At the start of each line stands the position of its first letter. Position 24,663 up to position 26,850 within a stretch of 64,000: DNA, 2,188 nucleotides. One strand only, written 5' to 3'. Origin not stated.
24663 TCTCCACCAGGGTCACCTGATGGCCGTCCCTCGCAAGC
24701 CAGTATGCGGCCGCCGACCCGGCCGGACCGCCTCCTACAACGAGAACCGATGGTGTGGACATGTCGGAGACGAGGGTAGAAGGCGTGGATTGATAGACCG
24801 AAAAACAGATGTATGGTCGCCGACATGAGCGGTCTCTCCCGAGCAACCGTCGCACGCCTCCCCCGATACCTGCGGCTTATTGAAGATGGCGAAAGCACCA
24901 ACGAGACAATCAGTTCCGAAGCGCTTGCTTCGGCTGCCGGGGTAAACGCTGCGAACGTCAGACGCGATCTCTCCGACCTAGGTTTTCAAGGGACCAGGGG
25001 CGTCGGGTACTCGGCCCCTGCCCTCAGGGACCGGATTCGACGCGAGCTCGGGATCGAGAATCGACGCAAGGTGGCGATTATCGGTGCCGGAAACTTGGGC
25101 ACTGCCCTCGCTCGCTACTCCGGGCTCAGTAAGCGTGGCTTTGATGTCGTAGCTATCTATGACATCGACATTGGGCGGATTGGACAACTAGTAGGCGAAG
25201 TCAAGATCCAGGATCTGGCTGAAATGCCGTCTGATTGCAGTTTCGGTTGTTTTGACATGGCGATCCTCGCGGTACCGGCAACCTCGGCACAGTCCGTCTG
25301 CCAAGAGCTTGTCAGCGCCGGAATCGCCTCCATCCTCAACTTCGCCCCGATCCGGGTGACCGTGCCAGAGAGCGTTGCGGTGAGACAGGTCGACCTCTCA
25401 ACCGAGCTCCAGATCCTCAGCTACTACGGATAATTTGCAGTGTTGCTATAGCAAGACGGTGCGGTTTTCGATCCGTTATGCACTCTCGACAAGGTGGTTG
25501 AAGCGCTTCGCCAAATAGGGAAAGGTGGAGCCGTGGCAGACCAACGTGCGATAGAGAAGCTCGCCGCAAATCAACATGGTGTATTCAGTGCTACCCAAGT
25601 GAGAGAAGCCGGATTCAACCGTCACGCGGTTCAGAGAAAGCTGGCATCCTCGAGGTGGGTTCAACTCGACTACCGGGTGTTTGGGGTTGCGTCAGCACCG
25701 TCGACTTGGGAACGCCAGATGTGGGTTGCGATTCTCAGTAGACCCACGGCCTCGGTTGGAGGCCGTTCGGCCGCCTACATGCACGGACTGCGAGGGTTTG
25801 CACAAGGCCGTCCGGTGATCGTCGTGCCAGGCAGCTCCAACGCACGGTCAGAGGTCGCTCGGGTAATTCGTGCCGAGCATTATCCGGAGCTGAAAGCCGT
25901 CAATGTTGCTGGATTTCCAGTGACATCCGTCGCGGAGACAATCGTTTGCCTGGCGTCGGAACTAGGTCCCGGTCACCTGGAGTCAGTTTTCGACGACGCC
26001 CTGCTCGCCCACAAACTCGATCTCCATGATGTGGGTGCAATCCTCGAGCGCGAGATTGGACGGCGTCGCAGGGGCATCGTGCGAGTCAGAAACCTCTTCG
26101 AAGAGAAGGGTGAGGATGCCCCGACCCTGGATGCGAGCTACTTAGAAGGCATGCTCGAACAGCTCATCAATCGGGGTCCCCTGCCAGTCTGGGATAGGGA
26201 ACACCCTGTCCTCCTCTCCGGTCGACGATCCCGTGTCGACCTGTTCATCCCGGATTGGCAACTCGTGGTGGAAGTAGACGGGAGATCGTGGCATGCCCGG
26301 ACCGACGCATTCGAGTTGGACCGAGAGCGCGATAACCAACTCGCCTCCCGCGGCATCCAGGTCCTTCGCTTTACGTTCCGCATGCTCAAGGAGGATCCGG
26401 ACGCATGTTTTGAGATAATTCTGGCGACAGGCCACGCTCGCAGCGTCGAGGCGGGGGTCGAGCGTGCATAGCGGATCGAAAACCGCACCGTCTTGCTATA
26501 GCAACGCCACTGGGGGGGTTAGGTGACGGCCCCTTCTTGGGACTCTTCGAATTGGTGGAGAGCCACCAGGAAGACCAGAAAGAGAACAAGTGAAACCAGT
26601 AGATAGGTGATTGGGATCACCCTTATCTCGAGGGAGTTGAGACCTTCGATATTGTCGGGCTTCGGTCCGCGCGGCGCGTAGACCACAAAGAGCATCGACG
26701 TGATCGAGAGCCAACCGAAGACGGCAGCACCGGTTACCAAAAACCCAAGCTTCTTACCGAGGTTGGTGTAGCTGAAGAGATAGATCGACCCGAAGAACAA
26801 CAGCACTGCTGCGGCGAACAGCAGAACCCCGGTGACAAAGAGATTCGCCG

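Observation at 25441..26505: AbiEi-HTH/DUF559 endonuclease-fold gene precisely bracketed by 49-bp inverted repeats: possible selfish cassette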

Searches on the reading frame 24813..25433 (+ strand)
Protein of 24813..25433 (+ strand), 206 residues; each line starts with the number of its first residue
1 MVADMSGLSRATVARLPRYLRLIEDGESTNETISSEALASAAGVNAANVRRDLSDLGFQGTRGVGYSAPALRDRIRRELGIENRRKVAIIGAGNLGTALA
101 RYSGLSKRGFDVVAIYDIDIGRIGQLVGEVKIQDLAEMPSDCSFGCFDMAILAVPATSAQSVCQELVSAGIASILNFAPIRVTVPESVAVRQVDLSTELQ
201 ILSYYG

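Call 27: find_related_loci(query=A4, collection=metagenome_contigs, flank=5000)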
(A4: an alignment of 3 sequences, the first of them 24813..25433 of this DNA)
Query A4 (206 aa) in metagenome_contigs; peptide patterns used: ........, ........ (x = any residue, [..] = any of these).
600 stretches matched a pattern (row limit reached: there are more); 32 encode a relative of the query (tblastn E <= 1e-3); 32 distinct loci.
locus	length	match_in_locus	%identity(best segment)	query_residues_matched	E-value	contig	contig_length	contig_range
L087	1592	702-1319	94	1-206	9e-135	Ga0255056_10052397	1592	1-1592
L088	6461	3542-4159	86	1-206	2e-118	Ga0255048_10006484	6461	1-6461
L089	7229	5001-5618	87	1-206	1e-108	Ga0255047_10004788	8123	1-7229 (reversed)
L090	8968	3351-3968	87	1-206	1e-108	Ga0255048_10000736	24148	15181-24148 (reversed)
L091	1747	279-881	78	5-206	8e-108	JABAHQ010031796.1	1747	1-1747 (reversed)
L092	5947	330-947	76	1-206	2e-100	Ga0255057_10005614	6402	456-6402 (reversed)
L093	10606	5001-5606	77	5-206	1e-99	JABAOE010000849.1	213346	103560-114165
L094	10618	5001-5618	72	1-206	4e-97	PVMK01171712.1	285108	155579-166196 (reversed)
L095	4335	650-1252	75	6-206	2e-96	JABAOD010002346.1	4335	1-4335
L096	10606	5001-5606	75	5-206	4e-95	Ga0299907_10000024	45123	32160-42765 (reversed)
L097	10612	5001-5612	72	3-206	1e-94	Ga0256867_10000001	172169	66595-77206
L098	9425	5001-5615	74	2-206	1e-94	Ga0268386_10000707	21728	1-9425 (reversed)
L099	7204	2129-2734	73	5-206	2e-94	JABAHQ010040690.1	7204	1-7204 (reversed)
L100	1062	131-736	72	5-206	3e-102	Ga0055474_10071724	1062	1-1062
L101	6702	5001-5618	75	1-206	9e-94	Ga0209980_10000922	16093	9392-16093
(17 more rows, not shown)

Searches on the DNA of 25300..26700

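Call 43: search_rna_families(source=window, start=25300, end=26700, threshold=evalue, max_evalue=1)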
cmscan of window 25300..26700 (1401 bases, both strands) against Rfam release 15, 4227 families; matches with E-value up to 1: 0.
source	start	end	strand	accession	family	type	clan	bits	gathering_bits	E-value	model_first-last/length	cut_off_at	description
